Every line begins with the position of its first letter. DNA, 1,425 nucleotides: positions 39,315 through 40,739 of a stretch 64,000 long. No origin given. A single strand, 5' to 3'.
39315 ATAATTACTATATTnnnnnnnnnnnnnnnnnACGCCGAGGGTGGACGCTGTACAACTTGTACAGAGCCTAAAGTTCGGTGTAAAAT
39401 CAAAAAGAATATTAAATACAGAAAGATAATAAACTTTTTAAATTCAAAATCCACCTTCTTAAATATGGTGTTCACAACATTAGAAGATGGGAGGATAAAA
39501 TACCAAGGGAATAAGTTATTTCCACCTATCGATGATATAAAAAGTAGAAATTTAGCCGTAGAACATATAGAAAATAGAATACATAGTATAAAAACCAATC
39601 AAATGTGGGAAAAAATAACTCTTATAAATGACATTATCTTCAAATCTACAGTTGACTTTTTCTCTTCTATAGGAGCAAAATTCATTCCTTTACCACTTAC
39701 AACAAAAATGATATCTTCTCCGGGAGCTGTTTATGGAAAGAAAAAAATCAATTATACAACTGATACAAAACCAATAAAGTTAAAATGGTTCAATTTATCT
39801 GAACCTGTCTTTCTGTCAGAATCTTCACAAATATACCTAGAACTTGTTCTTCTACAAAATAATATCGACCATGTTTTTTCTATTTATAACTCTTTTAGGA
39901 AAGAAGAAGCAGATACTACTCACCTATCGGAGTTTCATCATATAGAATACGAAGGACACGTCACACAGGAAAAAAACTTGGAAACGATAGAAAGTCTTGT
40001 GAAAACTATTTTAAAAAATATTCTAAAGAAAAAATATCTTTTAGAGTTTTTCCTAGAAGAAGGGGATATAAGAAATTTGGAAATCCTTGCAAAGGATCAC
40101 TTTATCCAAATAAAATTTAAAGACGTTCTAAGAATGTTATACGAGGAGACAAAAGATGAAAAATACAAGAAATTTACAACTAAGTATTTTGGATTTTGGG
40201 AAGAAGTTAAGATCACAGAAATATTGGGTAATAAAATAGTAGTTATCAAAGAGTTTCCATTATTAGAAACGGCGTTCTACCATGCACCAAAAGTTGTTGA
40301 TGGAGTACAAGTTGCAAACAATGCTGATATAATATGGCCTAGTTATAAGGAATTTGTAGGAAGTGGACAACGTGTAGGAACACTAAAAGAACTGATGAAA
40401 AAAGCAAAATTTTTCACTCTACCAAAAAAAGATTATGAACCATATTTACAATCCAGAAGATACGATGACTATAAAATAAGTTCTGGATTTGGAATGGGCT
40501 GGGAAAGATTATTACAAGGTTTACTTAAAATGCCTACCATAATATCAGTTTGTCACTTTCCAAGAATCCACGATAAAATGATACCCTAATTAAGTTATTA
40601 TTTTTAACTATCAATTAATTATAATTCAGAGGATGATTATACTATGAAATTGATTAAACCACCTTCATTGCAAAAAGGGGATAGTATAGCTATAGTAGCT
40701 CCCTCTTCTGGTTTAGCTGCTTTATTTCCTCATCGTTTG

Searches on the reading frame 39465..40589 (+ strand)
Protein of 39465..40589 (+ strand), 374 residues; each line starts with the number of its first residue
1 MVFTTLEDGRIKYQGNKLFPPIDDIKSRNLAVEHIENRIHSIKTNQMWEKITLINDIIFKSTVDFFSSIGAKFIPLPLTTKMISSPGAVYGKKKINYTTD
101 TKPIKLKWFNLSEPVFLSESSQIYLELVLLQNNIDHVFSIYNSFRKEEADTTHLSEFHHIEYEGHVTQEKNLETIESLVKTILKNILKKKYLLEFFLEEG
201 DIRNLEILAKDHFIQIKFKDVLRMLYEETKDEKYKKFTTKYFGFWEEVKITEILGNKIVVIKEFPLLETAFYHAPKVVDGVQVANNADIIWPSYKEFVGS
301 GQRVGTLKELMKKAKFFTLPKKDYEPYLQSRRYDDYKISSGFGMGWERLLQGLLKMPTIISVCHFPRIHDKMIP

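Call 3: search_protein_families(library=pfam, proteins=[window:39465-40589:+], max_evalue=0.01)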
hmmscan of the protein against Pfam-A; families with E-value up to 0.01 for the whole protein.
window:39465-40589:+ (374 aa): 2 families
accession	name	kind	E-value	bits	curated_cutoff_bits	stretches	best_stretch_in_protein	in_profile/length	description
PF00152.25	tRNA-synt_2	-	7.2e-28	98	25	1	35-367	6-306/308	tRNA synthetases class II (D, K and N)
PF01409.25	tRNA-synt_2d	-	0.00011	22.3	19.8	1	136-190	104-157/246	tRNA synthetases class II core domain (F)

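Call 4: search_protein_families(library=ncbifam, proteins=[window:39465-40589:+], max_evalue=0.01)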
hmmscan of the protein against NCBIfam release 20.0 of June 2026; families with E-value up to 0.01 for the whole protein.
window:39465-40589:+ (374 aa): 16 families
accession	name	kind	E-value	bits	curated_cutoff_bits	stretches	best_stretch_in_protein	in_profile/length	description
NF003037.0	PRK03932.1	equivalog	5.6e-43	147.5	414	1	25-372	106-449/451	asparagine--tRNA ligase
TIGR00457.1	asnS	equivalog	1.9e-38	132.5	342.6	1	45-371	129-452/455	asparagine--tRNA ligase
NF005055.0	PRK06462.1-5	equivalog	1.5e-29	103.2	389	1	36-373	16-339/341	asparagine synthetase A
NF003483.0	PRK05159.1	equivalog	3.7e-25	88.7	353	1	105-374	177-438/438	aspartate--tRNA(Asn) ligase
NF005053.0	PRK06462.1-3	equivalog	7.2e-18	65.1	322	1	99-362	5-261/274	asparagine synthetase A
TIGR00458.1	aspS_nondisc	equivalog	2.1e-15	56.7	368.4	1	114-374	180-428/428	aspartate--tRNA(Asn) ligase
NF005054.0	PRK06462.1-4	equivalog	1.9e-11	43.6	309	1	121-369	85-312/318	asparagine synthetase A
NF005052.0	PRK06462.1-1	equivalog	8.6e-09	34.9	368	1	129-368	111-346/353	asparagine synthetase A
NF001756.1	PRK00484.1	subfamily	1e-08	34.3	468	1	100-232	204-328/488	lysine--tRNA ligase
TIGR00499.1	lysS_bact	equivalog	1.9e-07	30.1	427.6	1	101-226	208-325/496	lysine--tRNA ligase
TIGR00462.1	genX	equivalog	2.8e-07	30.3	286.9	1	113-270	53-205/304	EF-P lysine aminoacylase EpmA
NF001750.0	PRK00476.1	equivalog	5.4e-05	21.7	443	1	117-191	196-270/590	aspartate--tRNA ligase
NF006828.0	PRK09350.1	equivalog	8.3e-05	22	264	1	129-362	84-317/325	elongation factor P--(R)-beta-lysine ligase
NF003210.0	PRK04172.1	equivalog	8.3e-05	21.6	350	1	132-184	351-402/496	phenylalanine--tRNA ligase subunit alpha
TIGR00468.1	pheS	equivalog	0.00016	21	237.45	1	124-188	169-233/324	phenylalanine--tRNA ligase subunit alpha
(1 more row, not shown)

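Call 30: search_solved_structures(query=window:39465-40589:+, max_evalue=0.001, show_alignments=2)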
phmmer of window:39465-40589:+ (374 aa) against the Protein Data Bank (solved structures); distinct sequences matched with E-value up to 0.001: 25.
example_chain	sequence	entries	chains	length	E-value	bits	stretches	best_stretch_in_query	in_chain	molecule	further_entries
5zg8_A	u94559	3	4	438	1.2e-21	80.7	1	107-374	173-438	Asparagine--tRNA ligase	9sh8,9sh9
2xgt_A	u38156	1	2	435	2.5e-20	76.4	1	112-374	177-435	ASPARAGINYL-TRNA SYNTHETASE, CYTOPLASMIC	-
2xti_A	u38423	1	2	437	2.7e-20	76.3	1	112-374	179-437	ASPARAGINYL-TRNA SYNTHETASE, CYTOPLASMIC, PUTATIVE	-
3m4p_A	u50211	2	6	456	5.8e-19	71.9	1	104-371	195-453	Asparaginyl-tRNA synthetase, putative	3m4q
1x54_A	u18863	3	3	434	4.4e-17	65.7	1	104-373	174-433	Asparaginyl-tRNA synthetase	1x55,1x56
8tc7_A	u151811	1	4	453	3e-16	63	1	105-371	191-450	Asparagine--tRNA ligase, cytoplasmic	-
5xix_A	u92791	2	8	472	3.3e-16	62.8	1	105-371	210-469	Asparagine--tRNA ligase, cytoplasmic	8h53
8tc8_A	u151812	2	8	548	4.4e-16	62.4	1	105-371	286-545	Asparagine--tRNA ligase, cytoplasmic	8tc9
1b8a_A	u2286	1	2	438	1.2e-12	51.1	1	54-373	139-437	PROTEIN (ASPARTYL-TRNA SYNTHETASE)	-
3nel_A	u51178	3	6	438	3.3e-12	49.6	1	36-373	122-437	Aspartyl-tRNA synthetase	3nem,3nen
3i7f_A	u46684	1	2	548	4.6e-12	49.2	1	105-368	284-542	Aspartyl-tRNA synthetase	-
9w9e_A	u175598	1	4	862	1.7e-10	44.1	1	113-363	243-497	Aspartate--tRNA ligase, cytoplasmic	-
9w9f_A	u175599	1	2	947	2e-10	43.8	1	113-363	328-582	Aspartate--tRNA ligase, cytoplasmic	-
6pqh_A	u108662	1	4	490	4.8e-10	42.5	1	134-368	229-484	Asparagine--tRNA ligase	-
9w9g_A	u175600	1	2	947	6.8e-09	38.8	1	113-363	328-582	Aspartate--tRNA ligase, cytoplasmic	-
3p8t_A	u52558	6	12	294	3.4e-05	26.6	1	283-368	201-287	AsnS-like asparaginyl-tRNA synthetase related protein | Archaeal asparagine synthetase A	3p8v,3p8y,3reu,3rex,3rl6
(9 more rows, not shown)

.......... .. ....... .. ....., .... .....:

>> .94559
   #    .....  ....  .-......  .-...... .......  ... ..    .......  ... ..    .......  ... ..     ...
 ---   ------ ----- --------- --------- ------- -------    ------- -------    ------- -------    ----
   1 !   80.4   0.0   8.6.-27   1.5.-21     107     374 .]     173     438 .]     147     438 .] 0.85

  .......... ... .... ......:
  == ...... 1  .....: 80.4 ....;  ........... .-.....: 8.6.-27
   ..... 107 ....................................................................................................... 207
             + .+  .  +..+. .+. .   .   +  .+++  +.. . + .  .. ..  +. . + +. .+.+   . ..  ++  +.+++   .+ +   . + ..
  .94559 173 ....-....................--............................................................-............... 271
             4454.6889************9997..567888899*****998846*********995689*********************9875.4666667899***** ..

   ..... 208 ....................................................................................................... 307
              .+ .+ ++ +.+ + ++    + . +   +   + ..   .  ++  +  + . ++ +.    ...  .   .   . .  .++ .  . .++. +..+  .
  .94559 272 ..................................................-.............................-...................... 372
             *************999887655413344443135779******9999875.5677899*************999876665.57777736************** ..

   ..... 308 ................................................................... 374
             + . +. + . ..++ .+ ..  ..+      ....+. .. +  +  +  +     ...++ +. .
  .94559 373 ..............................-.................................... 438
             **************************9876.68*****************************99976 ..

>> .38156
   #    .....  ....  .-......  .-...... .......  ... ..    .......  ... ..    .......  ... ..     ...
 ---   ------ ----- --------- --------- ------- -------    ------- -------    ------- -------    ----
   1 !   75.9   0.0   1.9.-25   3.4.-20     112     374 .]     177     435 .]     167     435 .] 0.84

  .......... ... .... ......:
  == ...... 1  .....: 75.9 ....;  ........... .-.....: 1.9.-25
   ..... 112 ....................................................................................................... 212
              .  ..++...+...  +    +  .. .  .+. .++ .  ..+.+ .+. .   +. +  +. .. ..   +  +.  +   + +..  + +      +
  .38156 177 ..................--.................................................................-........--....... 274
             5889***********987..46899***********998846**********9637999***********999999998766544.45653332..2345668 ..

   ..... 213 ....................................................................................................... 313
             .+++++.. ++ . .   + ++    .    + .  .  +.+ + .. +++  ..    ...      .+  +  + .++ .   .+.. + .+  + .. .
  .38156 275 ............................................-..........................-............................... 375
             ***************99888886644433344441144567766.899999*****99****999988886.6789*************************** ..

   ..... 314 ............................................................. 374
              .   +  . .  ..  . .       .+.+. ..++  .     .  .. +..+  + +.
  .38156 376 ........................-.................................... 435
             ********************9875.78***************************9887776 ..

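Call 55: find_related_loci(query=A4, collection=genome_contigs, flank=10000)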
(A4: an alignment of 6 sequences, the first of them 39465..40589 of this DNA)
Query A4 (374 aa) in genome_contigs; peptide patterns used: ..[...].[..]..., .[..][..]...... (x = any residue, [..] = any of these).
167 stretches matched a pattern; 90 encode a relative of the query (tblastn E <= 1e-3); the best 80 are kept; 80 distinct loci.
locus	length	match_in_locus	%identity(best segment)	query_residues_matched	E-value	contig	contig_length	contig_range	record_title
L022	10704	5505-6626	56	3-374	2e-136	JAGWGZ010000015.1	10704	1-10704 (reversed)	MAG: Nanoarchaeota archaeon isolate REEA64 REEA64-150_9678, whole genome shotgun sequence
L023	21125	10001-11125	53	1-374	3e-136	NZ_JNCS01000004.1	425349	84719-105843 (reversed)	Natrinema altunense strain AJ2 N_altunense_AJ2_contig_4, whole genome shotgun sequence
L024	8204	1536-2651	57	3-374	3e-135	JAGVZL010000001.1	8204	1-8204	Candidatus Woesearchaeota archaeon isolate RIFOXYB1_FULL_31_12 rifoxyb1_full_scaffold_3520, whole genome shotgun sequenc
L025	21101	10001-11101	55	9-374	1e-134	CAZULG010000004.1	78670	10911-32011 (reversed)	MAG TPA_asm: uncultured Methanosarcinales archaeon isolate SRP252850_co1_174 genome assembly, contig: NODE_315_length_78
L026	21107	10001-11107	59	8-374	5e-134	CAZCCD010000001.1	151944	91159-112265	MAG TPA_asm: Candidatus Woesearchaeota archaeon isolate binchicken_co38_509 genome assembly, contig: NODE_273_length_151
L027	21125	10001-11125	51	1-374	7e-134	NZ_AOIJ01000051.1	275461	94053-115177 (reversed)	Natrinema gari JCM 14663 contig_51, whole genome shotgun sequence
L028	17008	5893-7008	53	3-374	4e-133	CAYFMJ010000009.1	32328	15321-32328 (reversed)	MAG TPA_asm: uncultured Methanosarcinales archaeon isolate ERP019367_co1_71 genome assembly, contig: NODE_1347_length_32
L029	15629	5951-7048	56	10-374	4e-132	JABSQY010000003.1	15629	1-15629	MAG: Nanoarchaeales archaeon isolate DT_72 DT-Nanoarchaeia-1_scaffold_3, whole genome shotgun sequence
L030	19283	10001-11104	54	7-374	9e-132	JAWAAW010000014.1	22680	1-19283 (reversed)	MAG: Candidatus Woesearchaeota archaeon isolate JZ-4_201709_bins_170 JZ-4_201709_bins_170_scaffold_14, whole genome shot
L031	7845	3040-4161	55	3-374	6e-132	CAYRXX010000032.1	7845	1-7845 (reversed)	MAG TPA_asm: Candidatus Woesearchaeota archaeon isolate SRP128015_co1_280 genome assembly, contig: NODE_15827_length_784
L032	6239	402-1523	55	3-374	2e-131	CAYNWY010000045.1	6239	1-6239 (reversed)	MAG TPA_asm: Candidatus Woesearchaeota archaeon isolate binchicken_co387_31 genome assembly, contig: NODE_18045_length_6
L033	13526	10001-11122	57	3-374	6e-131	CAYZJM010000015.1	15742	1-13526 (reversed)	MAG TPA_asm: Candidatus Woesearchaeota archaeon isolate binchicken_co77_188 genome assembly, contig: NODE_4417_length_15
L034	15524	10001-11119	55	4-374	2e-130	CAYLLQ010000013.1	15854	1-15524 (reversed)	MAG TPA_asm: Candidatus Woesearchaeota archaeon isolate SRP178699_co1_83 genome assembly, contig: NODE_4718_length_15854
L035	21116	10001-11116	55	3-372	2e-130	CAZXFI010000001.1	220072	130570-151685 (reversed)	MAG TPA_asm: uncultured archaeon isolate SRP141376_co1_200 genome assembly, contig: NODE_73_length_220072_cov_5.215324,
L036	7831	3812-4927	54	3-374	1e-130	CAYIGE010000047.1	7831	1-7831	MAG TPA_asm: Candidatus Woesearchaeota archaeon isolate ERP119705_co1_995 genome assembly, contig: NODE_14266_length_783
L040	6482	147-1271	56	3-374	3e-130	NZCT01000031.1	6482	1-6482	MAG: archaeon isolate ARS1176 MHASMcontig_683763, whole genome shotgun sequence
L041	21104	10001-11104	55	7-374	6e-130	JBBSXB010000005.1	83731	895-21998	MAG: Nanoarchaeota archaeon isolate H41-bin091_1 H41_bin091_1_000000000005, whole genome shotgun sequence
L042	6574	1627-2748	55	3-374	7e-130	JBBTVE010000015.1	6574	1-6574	MAG: Patescibacteria group bacterium isolate H52-bin098_1 H52_bin098_1_000000000015, whole genome shotgun sequence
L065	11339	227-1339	53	7-374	8e-122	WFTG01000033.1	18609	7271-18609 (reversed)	MAG: Patescibacteria group bacterium isolate S139_133 k151_432654, whole genome shotgun sequence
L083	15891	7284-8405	57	3-374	1e-133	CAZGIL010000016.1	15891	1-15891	MAG TPA_asm: Candidatus Woesearchaeota archaeon isolate SRP178699_co1_251 genome assembly, contig: NODE_4705_length_1589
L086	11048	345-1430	38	7-374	1e-70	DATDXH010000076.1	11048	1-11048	MAG TPA_asm: archaeon isolate SMAG_U8133 k141_514622, whole genome shotgun sequence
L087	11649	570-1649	39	9-374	7e-70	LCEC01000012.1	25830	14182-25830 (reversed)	MAG: Parcubacteria group bacterium GW2011_GWB1_42_6 UV34_C0012, whole genome shotgun sequence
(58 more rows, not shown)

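Call 62: search_protein_families(library=pfam, proteins=[L042:3625-5637:+, L041:11956-12939:+, L030:14919-16019:+, L025:13121-13807:+, L040:3334-4230:+, L030:12900-14165:+, L086:6503-7273:-, L087:4393-5550:-, L023:6930-9776:-, L065:1360-1806:+], max_evalue=0.001)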
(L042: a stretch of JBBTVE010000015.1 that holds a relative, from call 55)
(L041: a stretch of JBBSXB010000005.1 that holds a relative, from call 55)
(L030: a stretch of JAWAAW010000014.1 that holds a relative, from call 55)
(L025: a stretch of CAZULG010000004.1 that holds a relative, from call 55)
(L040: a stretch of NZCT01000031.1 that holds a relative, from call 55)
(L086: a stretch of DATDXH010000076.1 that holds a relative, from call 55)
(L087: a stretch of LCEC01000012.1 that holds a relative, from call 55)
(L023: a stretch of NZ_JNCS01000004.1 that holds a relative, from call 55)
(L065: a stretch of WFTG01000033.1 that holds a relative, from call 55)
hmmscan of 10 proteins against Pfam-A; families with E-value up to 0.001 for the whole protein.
L042:3625-5637:+ (670 aa): 3 families
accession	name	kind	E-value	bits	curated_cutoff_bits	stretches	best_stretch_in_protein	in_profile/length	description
PF00133.28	tRNA-synt_1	-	2.9e-19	69.6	22.7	2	4-165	22-170/414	tRNA synthetases class I (I, L, M and V)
PF09334.17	tRNA-synt_1g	-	7.8e-18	64.8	20.1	2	99-165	63-127/391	tRNA synthetases class I (M)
PF08264.19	Anticodon_1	-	0.00056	20.2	25.1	0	489-592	1-116/148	Anticodon-binding domain of tRNA ligase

L041:11956-12939:+ (327 aa): 0 families

L030:14919-16019:+ (366 aa): 2 families
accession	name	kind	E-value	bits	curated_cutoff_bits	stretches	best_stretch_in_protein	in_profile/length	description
PF01636.29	APH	-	7.1e-18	65.7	23.2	1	55-266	12-209/239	Phosphotransferase enzyme family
PF02958.26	EcKL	-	0.00013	21.9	22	1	136-265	115-259/294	Ecdysteroid kinase-like family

L025:13121-13807:+ (228 aa): 2 families
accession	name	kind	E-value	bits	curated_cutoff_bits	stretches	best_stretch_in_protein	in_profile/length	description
PF03575.23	Peptidase_S51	-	6.4e-23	81.9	23.9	1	7-201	3-205/206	Peptidase family S51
PF07685.20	GATase_3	-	2.1e-06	27.9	27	1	74-155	34-111/196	CobB/CobQ-like glutamine amidotransferase domain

L040:3334-4230:+ (298 aa): 1 family
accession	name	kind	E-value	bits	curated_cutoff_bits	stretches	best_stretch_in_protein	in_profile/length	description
PF04055.27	Radical_SAM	-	5.3e-12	46.7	29.5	1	66-222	4-157/166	Radical SAM superfamily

L030:12900-14165:+ (421 aa): 1 family
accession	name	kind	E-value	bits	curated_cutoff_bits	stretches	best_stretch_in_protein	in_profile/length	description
PF02784.22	Orn_Arg_deC_N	-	5.5e-29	101.7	23.4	1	69-297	12-247/247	Pyridoxal-dependent decarboxylase, pyridoxal binding domain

L086:6503-7273:- (256 aa): 4 families
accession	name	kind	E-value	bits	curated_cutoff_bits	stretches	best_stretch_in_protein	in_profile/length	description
PF10609.15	ParA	-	1e-57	195.8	27.1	1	7-242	5-245/246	NUBPL iron-transfer P-loop NTPase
PF01656.29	CbiA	-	1.9e-08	34.8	25.4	1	10-214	3-116/125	CobQ/CobB/MinD/ParA nucleotide binding domain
PF13500.12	AAA_26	-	3.8e-06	27.3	27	0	121-212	113-193/198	AAA domain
PF13614.12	AAA_31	-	6.2e-05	23.5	27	0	7-44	3-40/177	AAA domain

L087:4393-5550:- (385 aa): 1 family
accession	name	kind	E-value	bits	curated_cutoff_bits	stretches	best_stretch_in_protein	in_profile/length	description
PF13393.11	tRNA-synt_His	-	0.00062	19.5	25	0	291-360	225-290/308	Histidyl-tRNA synthetase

L023:6930-9776:- (948 aa): 4 families
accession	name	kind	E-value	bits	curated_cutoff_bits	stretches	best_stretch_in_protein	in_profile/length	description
PF00133.28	tRNA-synt_1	-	1.6e-35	123.1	22.7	2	13-513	2-245/414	tRNA synthetases class I (I, L, M and V)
PF08264.19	Anticodon_1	-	7.7e-23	81.4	25.1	1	702-828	1-140/148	Anticodon-binding domain of tRNA ligase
PF09334.17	tRNA-synt_1g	-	8.7e-18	64.7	20.1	2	35-88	2-55/391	tRNA synthetases class I (M)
PF13603.12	tRNA-synt_1_2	-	3.1e-09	37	25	1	225-326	26-126/185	Leucyl-tRNA synthetase, editing domain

L065:1360-1806:+ (148 aa): 2 families
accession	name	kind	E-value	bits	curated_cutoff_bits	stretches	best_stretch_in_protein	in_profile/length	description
PF01230.28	HIT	-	8.9e-11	42.7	21.5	1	13-96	3-90/98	HIT domain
PF11969.13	DcpS_C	-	1.4e-08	35.7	24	1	3-73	1-70/114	Scavenger mRNA decapping enzyme C-term binding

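Call 73: search_protein_families(library=padloc, proteins=[window:39465-40589:+, L065:1360-1806:+, L041:11956-12939:+], max_evalue=0.001)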
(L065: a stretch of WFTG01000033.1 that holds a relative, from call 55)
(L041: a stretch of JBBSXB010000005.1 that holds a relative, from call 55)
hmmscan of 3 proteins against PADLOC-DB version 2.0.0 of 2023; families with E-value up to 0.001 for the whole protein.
window:39465-40589:+ (374 aa): 0 families

L065:1360-1806:+ (148 aa): 1 family
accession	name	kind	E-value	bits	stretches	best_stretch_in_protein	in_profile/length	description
PDLC00441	ThsC2|ThsC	-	3.1e-05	21.8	1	2-79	12-88/148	HIT family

L041:11956-12939:+ (327 aa): 0 families

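Call 78: search_protein_families(library=ncbifam, proteins=[L042:3625-5637:+, L030:12900-14165:+, L041:11956-12939:+, L087:4393-5550:-, L025:13121-13807:+, L065:1360-1806:+, L083:11294-12532:+], max_evalue=0.001)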
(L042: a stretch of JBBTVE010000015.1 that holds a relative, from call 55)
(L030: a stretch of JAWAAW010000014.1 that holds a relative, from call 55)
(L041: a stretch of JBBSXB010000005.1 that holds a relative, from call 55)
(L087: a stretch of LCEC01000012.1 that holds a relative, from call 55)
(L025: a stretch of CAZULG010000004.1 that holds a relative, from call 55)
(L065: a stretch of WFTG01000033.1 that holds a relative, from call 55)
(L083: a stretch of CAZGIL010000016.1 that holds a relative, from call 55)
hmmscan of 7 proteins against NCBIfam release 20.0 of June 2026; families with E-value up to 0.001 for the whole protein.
L042:3625-5637:+ (670 aa): 15 families
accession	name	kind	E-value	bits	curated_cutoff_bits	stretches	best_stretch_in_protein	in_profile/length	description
NF008957.0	PRK12300.1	subfamily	2.8e-85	287.1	677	2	202-593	433-807/946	leucine--tRNA ligase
TIGR00395.1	leuS_arch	equivalog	3.8e-78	263.5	648.5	2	205-581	432-793/938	leucine--tRNA ligase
TIGR00422.1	valS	equivalog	8e-21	73.7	612.1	2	341-514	469-633/863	valine--tRNA ligase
TIGR00396.1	leuS_bact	equivalog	1e-18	66.9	548.4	1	394-599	601-793/843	leucine--tRNA ligase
NF009687.0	PRK13208.1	equivalog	5.8e-18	64.4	738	2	5-165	38-181/801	valine--tRNA ligase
NF004349.1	PRK05729.1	equivalog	1.2e-16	60.1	704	2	341-570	459-686/860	valine--tRNA ligase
TIGR00398.1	metG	equivalog_domain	3.9e-16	58.9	336.35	2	102-167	66-129/530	methionine--tRNA ligase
TIGR00392.1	ileS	equivalog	1.6e-15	56.4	621.4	2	375-530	587-738/861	isoleucine--tRNA ligase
NF001100.0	PRK00133.1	equivalog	7.1e-13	48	587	1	101-165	71-133/676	methionine--tRNA ligase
NF008900.0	PRK12267.1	equivalog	1.1e-08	34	598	1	343-455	246-343/648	methionine--tRNA ligase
NF000540.1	alt_ValS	exception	3.1e-08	32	900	1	6-150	34-182/827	valine--tRNA ligase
NF000258.1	MupB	exception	3.5e-06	25.1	1900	1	14-166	42-181/1033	mupirocin-resistant isoleucine--tRNA ligase MupB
NF011492.0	PRK14900.1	equivalog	4.1e-06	24.9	1783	0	17-165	54-189/1044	valine--tRNA ligase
TIGR00435.1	cysS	equivalog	1.1e-05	24.7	340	1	351-526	219-374/466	cysteine--tRNA ligase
TIGR03447.1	mycothiol_MshC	equivalog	1.6e-05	23.9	485.1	1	354-472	244-363/411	cysteine--1-D-myo-inosityl 2-amino-2-deoxy-alpha-D-glucopyranoside ligase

L030:12900-14165:+ (421 aa): 6 families
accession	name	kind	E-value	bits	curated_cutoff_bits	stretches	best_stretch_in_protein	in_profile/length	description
TIGR01048.1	lysA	equivalog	1.7e-41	142.1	297.9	1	27-417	4-413/417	diaminopimelate decarboxylase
TIGR03099.1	dCO2ase_PEP1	hypoth_equivalog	8.1e-28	97.6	478.45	1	28-333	4-317/398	pyridoxal-dependent decarboxylase, exosortase A system-associated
NF006515.0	PRK08961.1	equivalog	6.6e-19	67.4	802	1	78-389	530-848/861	bifunctional aspartate kinase/diaminopimelate decarboxylase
NF052544.1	OrLyDeCDokD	equivalog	1.6e-16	60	700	1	24-311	18-324/461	ornithine/lysine decarboxylase DokD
NF041039.1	FslC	exception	3.6e-13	49.1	500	1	57-320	38-318/418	rhizoferrin biosystnesis N-citrylornithine decarboxylase FslC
TIGR01047.1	nspC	equivalog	8.1e-10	37.7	409.05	1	56-325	12-266/380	carboxynorspermidine decarboxylase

L041:11956-12939:+ (327 aa): 0 families

L087:4393-5550:- (385 aa): 0 families

L025:13121-13807:+ (228 aa): 4 families
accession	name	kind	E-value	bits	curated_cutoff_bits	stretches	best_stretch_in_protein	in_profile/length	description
NF003642.0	PRK05282.1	equivalog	2.7e-13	50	156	1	25-224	29-229/233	dipeptidase PepE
TIGR02069.1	cyanophycinase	equivalog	2.7e-12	46.7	126.6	1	76-214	79-219/250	cyanophycinase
TIGR00313.1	cobQ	equivalog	0.00046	19.1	309.9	1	71-167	276-364/477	cobyric acid synthase CobQ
TIGR03800.1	PLP_synth_Pdx2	equivalog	0.00091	19.2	105.55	0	72-130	29-87/184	pyridoxal 5'-phosphate synthase glutaminase subunit PdxT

L065:1360-1806:+ (148 aa): 2 families
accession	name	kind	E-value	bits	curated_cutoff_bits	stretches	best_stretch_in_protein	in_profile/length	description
NF045834.1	M_plasma_HinT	exception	1.1e-10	42.3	130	1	5-100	1-100/102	histidine triad protein HinT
NF007965.0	PRK10687.1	equivalog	0.0005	20.1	206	1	3-98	4-104/119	purine nucleoside phosphoramidase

L083:11294-12532:+ (412 aa): 5 families
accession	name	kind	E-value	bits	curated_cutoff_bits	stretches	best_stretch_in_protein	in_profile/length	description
NF006625.0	PRK09194.1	equivalog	7.1e-32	111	558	2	1-196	1-195/559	proline--tRNA ligase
TIGR00409.1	proS_fam_II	equivalog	6.3e-31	107.9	306.7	2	1-214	1-218/568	proline--tRNA ligase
NF008979.1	PRK12325.1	exception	1.5e-29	103.2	550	2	33-220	32-224/437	proline--tRNA ligase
TIGR00408.1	proS_fam_I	equivalog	5.2e-11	42.1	437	1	38-349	28-347/475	proline--tRNA ligase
TIGR00418.1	thrS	equivalog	7.3e-08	31.8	383.65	1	30-137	181-289/565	threonine--tRNA ligase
